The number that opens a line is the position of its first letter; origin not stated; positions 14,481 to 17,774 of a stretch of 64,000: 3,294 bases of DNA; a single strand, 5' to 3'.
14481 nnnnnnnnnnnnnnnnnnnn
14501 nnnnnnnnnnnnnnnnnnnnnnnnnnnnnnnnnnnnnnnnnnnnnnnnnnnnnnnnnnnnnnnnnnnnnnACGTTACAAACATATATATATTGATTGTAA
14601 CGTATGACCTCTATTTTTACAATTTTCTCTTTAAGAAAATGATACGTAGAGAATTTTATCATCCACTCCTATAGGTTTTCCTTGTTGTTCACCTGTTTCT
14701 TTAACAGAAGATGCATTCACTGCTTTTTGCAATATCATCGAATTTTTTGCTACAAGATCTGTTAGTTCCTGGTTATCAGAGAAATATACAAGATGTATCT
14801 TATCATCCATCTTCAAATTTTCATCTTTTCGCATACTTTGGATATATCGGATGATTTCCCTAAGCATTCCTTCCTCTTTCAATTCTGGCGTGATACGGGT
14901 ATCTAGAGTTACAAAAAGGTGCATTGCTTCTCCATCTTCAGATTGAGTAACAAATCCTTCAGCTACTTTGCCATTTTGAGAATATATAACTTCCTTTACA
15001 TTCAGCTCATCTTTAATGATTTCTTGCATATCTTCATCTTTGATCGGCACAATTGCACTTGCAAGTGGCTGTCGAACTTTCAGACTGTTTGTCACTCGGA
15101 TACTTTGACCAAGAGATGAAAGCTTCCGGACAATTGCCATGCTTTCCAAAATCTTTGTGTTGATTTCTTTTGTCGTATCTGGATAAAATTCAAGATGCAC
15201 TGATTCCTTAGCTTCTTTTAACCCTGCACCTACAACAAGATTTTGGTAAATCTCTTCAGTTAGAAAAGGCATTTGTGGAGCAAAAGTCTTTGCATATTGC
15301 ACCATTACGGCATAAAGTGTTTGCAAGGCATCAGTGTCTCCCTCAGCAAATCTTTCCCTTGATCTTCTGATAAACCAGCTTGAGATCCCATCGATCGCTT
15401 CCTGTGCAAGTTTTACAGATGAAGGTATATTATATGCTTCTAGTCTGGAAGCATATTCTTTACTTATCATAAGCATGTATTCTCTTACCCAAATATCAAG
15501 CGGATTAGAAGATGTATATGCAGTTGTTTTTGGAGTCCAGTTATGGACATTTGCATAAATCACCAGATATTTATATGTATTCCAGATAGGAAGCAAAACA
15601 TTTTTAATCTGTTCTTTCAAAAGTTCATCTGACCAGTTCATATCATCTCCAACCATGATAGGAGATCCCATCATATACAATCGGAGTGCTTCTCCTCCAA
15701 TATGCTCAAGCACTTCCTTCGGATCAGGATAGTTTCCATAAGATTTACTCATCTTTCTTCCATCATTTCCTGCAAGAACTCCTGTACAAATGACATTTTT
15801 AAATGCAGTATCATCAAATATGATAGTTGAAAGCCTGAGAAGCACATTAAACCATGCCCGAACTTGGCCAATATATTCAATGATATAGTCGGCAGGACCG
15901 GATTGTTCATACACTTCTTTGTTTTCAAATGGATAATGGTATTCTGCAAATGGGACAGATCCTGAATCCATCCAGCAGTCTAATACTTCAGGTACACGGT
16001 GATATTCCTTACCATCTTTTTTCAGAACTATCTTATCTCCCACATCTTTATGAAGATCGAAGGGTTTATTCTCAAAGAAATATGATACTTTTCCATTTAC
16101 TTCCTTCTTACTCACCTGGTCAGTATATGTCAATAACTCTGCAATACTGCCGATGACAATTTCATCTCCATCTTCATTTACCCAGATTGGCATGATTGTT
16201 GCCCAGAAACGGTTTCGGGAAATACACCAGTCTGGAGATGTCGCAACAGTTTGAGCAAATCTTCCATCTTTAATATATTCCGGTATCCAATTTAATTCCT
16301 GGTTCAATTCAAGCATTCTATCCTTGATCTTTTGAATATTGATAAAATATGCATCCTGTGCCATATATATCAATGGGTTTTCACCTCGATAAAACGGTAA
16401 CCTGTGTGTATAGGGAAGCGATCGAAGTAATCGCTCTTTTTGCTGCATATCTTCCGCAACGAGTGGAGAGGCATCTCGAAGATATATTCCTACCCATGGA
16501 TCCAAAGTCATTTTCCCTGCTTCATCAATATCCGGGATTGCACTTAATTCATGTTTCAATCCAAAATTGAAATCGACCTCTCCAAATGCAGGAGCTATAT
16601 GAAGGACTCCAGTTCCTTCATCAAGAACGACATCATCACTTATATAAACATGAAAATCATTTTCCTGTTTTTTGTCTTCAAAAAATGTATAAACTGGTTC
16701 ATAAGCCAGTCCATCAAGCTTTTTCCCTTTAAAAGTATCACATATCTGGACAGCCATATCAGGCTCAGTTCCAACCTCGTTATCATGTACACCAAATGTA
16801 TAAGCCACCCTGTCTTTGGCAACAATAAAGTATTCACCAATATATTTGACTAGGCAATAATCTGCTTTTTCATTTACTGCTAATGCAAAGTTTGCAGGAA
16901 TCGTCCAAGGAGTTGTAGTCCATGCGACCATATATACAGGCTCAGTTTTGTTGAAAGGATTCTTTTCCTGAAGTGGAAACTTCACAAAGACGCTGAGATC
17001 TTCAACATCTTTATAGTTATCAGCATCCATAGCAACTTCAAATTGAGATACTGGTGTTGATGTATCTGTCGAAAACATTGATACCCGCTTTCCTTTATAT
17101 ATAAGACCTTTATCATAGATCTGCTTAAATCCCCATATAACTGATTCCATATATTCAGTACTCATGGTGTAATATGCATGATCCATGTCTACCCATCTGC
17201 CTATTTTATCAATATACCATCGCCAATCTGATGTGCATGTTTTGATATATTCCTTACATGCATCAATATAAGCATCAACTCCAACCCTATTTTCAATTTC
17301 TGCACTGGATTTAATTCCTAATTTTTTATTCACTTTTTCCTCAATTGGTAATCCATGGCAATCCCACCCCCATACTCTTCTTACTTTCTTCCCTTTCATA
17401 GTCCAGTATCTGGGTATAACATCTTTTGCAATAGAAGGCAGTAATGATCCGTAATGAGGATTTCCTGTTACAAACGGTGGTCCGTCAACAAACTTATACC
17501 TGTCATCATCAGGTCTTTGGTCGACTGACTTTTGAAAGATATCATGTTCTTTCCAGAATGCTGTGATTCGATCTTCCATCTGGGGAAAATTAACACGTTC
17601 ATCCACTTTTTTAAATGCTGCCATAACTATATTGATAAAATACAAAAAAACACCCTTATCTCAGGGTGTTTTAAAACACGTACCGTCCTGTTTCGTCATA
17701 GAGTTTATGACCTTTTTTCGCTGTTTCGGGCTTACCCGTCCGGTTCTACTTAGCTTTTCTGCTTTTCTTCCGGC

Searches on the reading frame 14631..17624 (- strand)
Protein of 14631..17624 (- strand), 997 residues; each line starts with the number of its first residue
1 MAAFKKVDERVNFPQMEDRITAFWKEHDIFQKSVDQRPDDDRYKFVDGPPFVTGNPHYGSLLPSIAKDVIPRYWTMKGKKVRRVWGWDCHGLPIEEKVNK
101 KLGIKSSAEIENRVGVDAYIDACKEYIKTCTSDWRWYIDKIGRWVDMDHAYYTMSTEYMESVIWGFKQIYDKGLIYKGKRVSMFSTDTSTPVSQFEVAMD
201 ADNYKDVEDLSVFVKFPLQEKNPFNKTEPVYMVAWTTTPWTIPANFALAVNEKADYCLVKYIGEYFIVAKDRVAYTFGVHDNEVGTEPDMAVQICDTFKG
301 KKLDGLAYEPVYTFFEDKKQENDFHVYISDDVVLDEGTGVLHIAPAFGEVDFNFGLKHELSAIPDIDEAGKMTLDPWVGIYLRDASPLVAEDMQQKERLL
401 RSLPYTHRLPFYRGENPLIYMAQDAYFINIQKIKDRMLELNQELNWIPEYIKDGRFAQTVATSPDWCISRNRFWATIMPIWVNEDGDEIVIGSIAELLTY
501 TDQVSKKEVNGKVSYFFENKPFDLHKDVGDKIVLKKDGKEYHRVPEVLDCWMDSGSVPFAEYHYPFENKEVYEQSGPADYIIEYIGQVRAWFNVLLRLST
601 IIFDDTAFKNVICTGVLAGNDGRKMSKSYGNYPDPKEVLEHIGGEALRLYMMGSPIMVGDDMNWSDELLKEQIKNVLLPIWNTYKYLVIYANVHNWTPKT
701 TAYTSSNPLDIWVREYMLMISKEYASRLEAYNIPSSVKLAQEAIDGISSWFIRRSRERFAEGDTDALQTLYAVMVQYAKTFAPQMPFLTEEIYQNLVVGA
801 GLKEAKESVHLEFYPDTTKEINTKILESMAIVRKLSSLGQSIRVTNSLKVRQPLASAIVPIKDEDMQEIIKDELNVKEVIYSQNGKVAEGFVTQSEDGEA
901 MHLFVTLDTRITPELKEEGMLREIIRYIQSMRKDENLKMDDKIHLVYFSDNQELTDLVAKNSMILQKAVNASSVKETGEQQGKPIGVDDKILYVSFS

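Call 59: find_encoding_contigs(protein=window:14631-17624:-, flank=1500, max_places=6)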
Protein window:14631-17624:- (997 aa): no gene with exactly this product is on record in the collection.

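Call 60: find_homologous_proteins(query=window:14634-17624:-, max_evalue=1e-100)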
Query window:14634-17624:- (997 aa): 4823 proteins with E <= 1e-100 among 8000 candidates; the best 120 are listed.
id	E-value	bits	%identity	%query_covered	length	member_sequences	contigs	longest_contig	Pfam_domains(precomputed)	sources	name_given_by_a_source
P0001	0.0e+0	2319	100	100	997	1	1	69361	PF09334.18,PF08264.20,PF00133.29,PF19302.5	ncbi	-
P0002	0.0e+0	1512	67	98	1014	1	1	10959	PF09334.18,PF08264.20,PF00133.29,PF19302.5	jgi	jgi:isoleucyl-tRNA synthetase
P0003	0.0e+0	1507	64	100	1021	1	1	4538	PF09334.18,PF08264.20,PF00133.29,PF19302.5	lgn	-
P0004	0.0e+0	1454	63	98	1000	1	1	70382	PF09334.18,PF08264.20,PF00133.29,PF19302.5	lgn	-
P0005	0.0e+0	1441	61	100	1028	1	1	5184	PF09334.18,PF08264.20,PF00133.29,PF19302.5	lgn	-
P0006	0.0e+0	1439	62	100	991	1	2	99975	PF09334.18,PF08264.20,PF00133.29,PF19302.5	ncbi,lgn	-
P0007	0.0e+0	1431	60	100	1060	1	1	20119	PF09334.18,PF08264.20,PF00133.29,PF19302.5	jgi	jgi:isoleucyl-tRNA synthetase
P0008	0.0e+0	1406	59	100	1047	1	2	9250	PF09334.18,PF08264.20,PF00133.29,PF19302.5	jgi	jgi:isoleucyl-tRNA synthetase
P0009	0.0e+0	1406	60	99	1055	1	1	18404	PF09334.18,PF08264.20,PF00133.29,PF19302.5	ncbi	-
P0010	0.0e+0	1406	61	98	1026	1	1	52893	PF09334.18,PF08264.20,PF00133.29,PF19302.5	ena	-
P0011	0.0e+0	1402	59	100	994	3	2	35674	PF09334.18,PF08264.20,PF00133.29,PF19302.5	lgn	-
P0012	0.0e+0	1394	59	100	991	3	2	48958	PF09334.18,PF08264.20,PF00133.29,PF19302.5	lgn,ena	-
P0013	0.0e+0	1388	59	100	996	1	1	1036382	PF09334.18,PF08264.20,PF00133.29,PF19302.5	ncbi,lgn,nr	ncbi:MAG: isoleucine--tRNA ligase [Candidatus Dojkabacteria bacterium]|nr:MAG: isoleucine--tRNA liga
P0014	0.0e+0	1387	60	99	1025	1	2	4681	PF09334.18,PF08264.20,PF00133.29,PF19302.5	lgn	-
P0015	0.0e+0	1383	60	98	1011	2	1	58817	PF09334.18,PF08264.20,PF00133.29,PF19302.5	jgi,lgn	jgi:isoleucyl-tRNA synthetase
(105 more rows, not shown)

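Call 61: find_encoding_contigs(protein=P0001, flank=500, max_places=2)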
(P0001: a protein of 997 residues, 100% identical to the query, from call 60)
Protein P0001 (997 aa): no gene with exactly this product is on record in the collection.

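Call 62: find_encoding_contigs(protein=P0002, flank=2500, max_places=2)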
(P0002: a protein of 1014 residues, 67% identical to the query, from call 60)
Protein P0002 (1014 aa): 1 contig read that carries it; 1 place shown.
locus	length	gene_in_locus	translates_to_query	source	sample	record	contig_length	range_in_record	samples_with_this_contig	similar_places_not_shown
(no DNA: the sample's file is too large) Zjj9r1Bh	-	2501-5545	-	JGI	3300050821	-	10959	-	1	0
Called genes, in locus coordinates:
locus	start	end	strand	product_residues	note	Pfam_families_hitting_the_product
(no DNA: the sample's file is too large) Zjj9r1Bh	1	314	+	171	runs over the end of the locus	-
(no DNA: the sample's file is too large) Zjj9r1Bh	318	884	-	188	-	PF02482:Ribosomal_S30AE, PF16321:Ribosom_S30AE_C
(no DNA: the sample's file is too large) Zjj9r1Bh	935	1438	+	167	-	-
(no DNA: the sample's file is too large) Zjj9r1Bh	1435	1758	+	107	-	PF01883:FeS_assembly_P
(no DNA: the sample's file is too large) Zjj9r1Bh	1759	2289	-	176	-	-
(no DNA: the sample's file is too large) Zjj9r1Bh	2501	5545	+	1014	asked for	PF00133:tRNA-synt_1, PF09334:tRNA-synt_1g (weak), PF08264:Anticodon_1, PF19302:DUF5915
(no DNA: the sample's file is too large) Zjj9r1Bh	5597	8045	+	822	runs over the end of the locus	PF26449:DUF8128, PF01935:DUF87, PF10412:TrwB_AAD_bind (weak)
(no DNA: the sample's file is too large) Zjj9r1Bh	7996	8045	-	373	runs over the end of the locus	?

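Call 63: find_encoding_contigs(protein=P0003, flank=2500, max_places=2)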
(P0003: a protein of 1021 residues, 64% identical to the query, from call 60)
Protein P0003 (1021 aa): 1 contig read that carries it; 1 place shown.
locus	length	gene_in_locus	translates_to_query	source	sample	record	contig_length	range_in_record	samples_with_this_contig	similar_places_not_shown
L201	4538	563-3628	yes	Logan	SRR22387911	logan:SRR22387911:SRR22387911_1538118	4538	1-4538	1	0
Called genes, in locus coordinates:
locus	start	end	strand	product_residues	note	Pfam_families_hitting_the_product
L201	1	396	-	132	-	?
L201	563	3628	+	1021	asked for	PF00133:tRNA-synt_1, PF09334:tRNA-synt_1g (weak), PF08264:Anticodon_1, PF19302:DUF5915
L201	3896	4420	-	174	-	-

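Call 64: find_encoding_contigs(protein=P0004, flank=2500, max_places=2)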
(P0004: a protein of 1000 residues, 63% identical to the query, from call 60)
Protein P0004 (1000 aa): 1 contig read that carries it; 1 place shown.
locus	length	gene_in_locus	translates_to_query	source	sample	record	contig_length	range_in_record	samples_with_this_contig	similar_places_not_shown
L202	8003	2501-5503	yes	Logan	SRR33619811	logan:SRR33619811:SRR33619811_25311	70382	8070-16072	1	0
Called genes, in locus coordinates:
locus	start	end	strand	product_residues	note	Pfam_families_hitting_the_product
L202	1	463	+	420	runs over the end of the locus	PF03448:MgtE_N, PF00571:CBS (faint), PF01769:MgtE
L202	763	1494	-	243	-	-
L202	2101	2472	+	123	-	PF04480:DUF559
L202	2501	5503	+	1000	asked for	PF00133:tRNA-synt_1, PF09334:tRNA-synt_1g (weak), PF08264:Anticodon_1, PF19302:DUF5915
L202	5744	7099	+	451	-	PF13439:Glyco_transf_4 (faint)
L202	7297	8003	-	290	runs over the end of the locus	PF00561:Abhydrolase_1, PF12697:Abhydrolase_6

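Call 65: find_encoding_contigs(protein=P0005, flank=2500, max_places=2)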
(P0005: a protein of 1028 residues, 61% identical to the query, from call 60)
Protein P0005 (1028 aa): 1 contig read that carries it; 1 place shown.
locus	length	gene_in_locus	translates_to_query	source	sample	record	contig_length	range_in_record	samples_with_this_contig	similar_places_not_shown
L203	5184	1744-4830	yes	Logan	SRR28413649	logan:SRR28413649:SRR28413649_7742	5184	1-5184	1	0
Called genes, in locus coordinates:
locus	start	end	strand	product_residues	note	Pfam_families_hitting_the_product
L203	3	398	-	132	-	?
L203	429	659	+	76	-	-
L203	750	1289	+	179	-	PF00583:Acetyltransf_1, PF13673:Acetyltransf_10, PF13508:Acetyltransf_7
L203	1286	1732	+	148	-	-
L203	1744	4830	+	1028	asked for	PF00133:tRNA-synt_1, PF09334:tRNA-synt_1g (weak), PF08264:Anticodon_1, PF19302:DUF5915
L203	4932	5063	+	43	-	-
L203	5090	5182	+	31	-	?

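Call 66: find_encoding_contigs(protein=P0006, flank=2500, max_places=2)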
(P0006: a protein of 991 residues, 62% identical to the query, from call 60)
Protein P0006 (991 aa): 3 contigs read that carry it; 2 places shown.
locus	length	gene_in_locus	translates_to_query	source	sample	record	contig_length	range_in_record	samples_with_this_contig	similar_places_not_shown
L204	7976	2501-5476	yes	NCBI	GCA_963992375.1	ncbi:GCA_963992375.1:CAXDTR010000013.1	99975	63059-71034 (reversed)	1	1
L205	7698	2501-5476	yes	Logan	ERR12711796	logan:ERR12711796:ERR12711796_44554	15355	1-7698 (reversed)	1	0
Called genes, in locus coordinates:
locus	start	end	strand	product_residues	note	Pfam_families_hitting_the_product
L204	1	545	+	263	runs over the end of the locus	PF01695:IstB_IS21, PF20720:nSTAND3 (weak)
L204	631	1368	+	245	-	-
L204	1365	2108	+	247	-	PF01386:Ribosomal_L25p, PF14693:Ribosomal_TL5_C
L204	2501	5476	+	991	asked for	PF00133:tRNA-synt_1, PF09334:tRNA-synt_1g (weak), PF08264:Anticodon_1, PF19302:DUF5915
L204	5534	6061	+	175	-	PF13302:Acetyltransf_3, PF00583:Acetyltransf_1, PF13420:Acetyltransf_4, PF13673:Acetyltransf_10, PF13508:Acetyltransf_7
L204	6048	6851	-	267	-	PF00160:Pro_isomerase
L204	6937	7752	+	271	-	PF01026:TatD_DNase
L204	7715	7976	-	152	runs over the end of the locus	PF00258:Flavodoxin_1, PF12724:Flavodoxin_5 (faint)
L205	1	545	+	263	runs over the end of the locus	PF01695:IstB_IS21, PF20720:nSTAND3 (weak)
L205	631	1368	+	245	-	-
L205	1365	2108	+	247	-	PF01386:Ribosomal_L25p, PF14693:Ribosomal_TL5_C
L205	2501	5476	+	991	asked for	PF00133:tRNA-synt_1, PF09334:tRNA-synt_1g (weak), PF08264:Anticodon_1, PF19302:DUF5915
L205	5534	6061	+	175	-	PF13302:Acetyltransf_3, PF00583:Acetyltransf_1, PF13420:Acetyltransf_4, PF13673:Acetyltransf_10, PF13508:Acetyltransf_7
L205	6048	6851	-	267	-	PF00160:Pro_isomerase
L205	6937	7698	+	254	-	?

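Call 67: find_encoding_contigs(protein=P0007, flank=2500, max_places=2)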
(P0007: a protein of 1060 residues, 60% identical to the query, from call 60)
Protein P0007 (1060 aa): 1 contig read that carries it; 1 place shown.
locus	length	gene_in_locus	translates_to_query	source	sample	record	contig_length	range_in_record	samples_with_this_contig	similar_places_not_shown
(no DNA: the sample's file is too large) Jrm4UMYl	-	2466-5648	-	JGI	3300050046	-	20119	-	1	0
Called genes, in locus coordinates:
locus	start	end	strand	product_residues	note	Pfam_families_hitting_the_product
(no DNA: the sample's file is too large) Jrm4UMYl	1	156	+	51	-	?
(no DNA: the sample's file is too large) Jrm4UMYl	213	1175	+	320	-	PF00005:ABC_tran, PF13304:AAA_21 (weak), PF13732:DrrA1-3_C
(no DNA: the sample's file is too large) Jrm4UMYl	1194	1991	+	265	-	PF01061:ABC2_membrane, PF12698:ABC2_membrane_3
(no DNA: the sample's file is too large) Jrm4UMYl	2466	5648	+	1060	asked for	PF00133:tRNA-synt_1, PF09334:tRNA-synt_1g, PF00133:tRNA-synt_1, PF08264:Anticodon_1, PF19302:DUF5915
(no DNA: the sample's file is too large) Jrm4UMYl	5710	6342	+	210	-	-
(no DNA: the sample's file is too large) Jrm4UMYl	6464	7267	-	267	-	PF00160:Pro_isomerase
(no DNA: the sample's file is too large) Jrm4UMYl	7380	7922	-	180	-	PF13679:Methyltransf_32 (faint)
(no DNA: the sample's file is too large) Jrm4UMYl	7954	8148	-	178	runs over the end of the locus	-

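Call 68: find_encoding_contigs(protein=P0010, flank=2500, max_places=2)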
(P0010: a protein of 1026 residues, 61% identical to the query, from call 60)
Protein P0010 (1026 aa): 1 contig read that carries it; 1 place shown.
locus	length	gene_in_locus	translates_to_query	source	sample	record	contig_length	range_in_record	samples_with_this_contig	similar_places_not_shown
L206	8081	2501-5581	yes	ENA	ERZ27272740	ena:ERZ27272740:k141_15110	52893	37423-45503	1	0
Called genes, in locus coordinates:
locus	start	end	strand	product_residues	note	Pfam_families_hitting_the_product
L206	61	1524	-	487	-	-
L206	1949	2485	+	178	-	PF13302:Acetyltransf_3 (weak), PF00583:Acetyltransf_1, PF13673:Acetyltransf_10, PF13508:Acetyltransf_7, PF08445:FR47 (weak)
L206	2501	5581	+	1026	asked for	PF00133:tRNA-synt_1, PF09334:tRNA-synt_1g (faint), PF08264:Anticodon_1, PF19302:DUF5915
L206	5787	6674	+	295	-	PF00892:EamA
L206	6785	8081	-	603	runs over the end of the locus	PF19363:DUF5939, PF00211:Guanylate_cyc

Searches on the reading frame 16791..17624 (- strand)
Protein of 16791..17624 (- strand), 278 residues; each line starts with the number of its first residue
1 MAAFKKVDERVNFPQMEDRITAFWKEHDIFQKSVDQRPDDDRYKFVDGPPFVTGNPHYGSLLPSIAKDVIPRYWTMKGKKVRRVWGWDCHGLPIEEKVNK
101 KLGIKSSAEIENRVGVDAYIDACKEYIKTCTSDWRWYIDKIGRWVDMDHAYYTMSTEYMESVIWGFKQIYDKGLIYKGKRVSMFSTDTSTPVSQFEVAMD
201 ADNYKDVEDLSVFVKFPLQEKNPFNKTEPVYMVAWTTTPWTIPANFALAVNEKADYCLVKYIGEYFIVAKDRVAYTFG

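Call 10: find_related_loci(query=window:16791-17624:-, collection=genome_contigs, flank=3000)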
Query seq(278 aa) (278 aa) in genome_contigs; peptide patterns used: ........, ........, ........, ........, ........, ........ (x = any residue, [..] = any of these).
403 stretches matched a pattern; 301 encode a relative of the query (tblastn E <= 1e-3); the best 80 are kept; 80 distinct loci.
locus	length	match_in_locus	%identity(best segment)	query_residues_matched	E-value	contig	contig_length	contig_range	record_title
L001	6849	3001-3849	65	2-277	5e-131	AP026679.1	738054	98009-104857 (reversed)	MAG: Candidatus Dojkabacteria bacterium KatS3mg084 DNA, complete genome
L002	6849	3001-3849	65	1-278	3e-130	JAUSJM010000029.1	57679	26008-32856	MAG: bacterium isolate E14_metabat.bin.301 E14_k141_421525, whole genome shotgun sequence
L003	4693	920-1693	67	13-260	7e-120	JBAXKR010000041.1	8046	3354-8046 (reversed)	MAG: bacterium isolate ELA406 MAG406_41, whole genome shotgun sequence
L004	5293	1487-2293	58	1-278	5e-111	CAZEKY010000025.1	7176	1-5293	MAG TPA_asm: uncultured Gammaproteobacteria bacterium isolate SRP192927_co1_638 genome assembly, contig: NODE_28013_leng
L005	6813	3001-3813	59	3-277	8e-109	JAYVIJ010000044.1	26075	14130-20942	MAG: Candidatus Gracilibacteria bacterium isolate GL51_DN_metabat_148 GL51_DN_metabat_148_43, whole genome shotgun seque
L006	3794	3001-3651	69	4-220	5e-108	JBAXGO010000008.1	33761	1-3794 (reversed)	MAG: bacterium isolate ELA299 MAG299_8, whole genome shotgun sequence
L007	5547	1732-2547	58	2-277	2e-106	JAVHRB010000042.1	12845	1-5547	MAG: Patescibacteria group bacterium isolate auto_43_30 WB_2019_0_2um_2941_length_12845_cov_16, whole genome shotgun seq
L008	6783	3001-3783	54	4-273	6e-103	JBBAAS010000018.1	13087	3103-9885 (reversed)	MAG: Candidatus Shapirobacteria bacterium isolate SO_2017_GW3_48 scaffold_2397_c1_OW296A_2017, whole genome shotgun sequ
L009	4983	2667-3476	56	4-277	1e-101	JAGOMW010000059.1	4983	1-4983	Candidatus Gracilibacteria bacterium isolate Gw_Eff_bin_120 Gw_Eff_59041_length_4983_cov_4.612026, whole genome shotgun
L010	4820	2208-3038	54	2-277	5e-101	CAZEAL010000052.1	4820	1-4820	MAG TPA_asm: uncultured Candidatus Saccharibacteria bacterium isolate binchicken_co169_150 genome assembly, contig: k99_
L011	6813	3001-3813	55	1-277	5e-100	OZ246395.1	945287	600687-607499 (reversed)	MAG: uncultured Candidatus Saccharibacteria bacterium isolate SRP292972_co1_112 genome assembly, chromosome: 1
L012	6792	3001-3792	55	4-273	2e-98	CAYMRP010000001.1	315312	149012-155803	MAG TPA_asm: uncultured Gammaproteobacteria bacterium isolate SRP286056_co1_76 genome assembly, contig: NODE_10_length_3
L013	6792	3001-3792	56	1-270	2e-98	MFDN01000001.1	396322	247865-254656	MAG: Candidatus Daviesbacteria bacterium RIFCSPLOWO2_01_FULL_39_23 rifcsplowo2_01_scaffold_1, whole genome shotgun seque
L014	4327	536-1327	56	9-277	1e-98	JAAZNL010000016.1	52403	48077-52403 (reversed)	MAG: candidate division WWE3 bacterium isolate AS27yjCOA_165 30304_AS27, whole genome shotgun sequence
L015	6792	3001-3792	53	4-273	3e-98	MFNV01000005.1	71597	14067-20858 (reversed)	MAG: Candidatus Levybacteria bacterium RIFCSPHIGHO2_01_FULL_41_15 rifcsphigho2_01_scaffold_451, whole genome shotgun seq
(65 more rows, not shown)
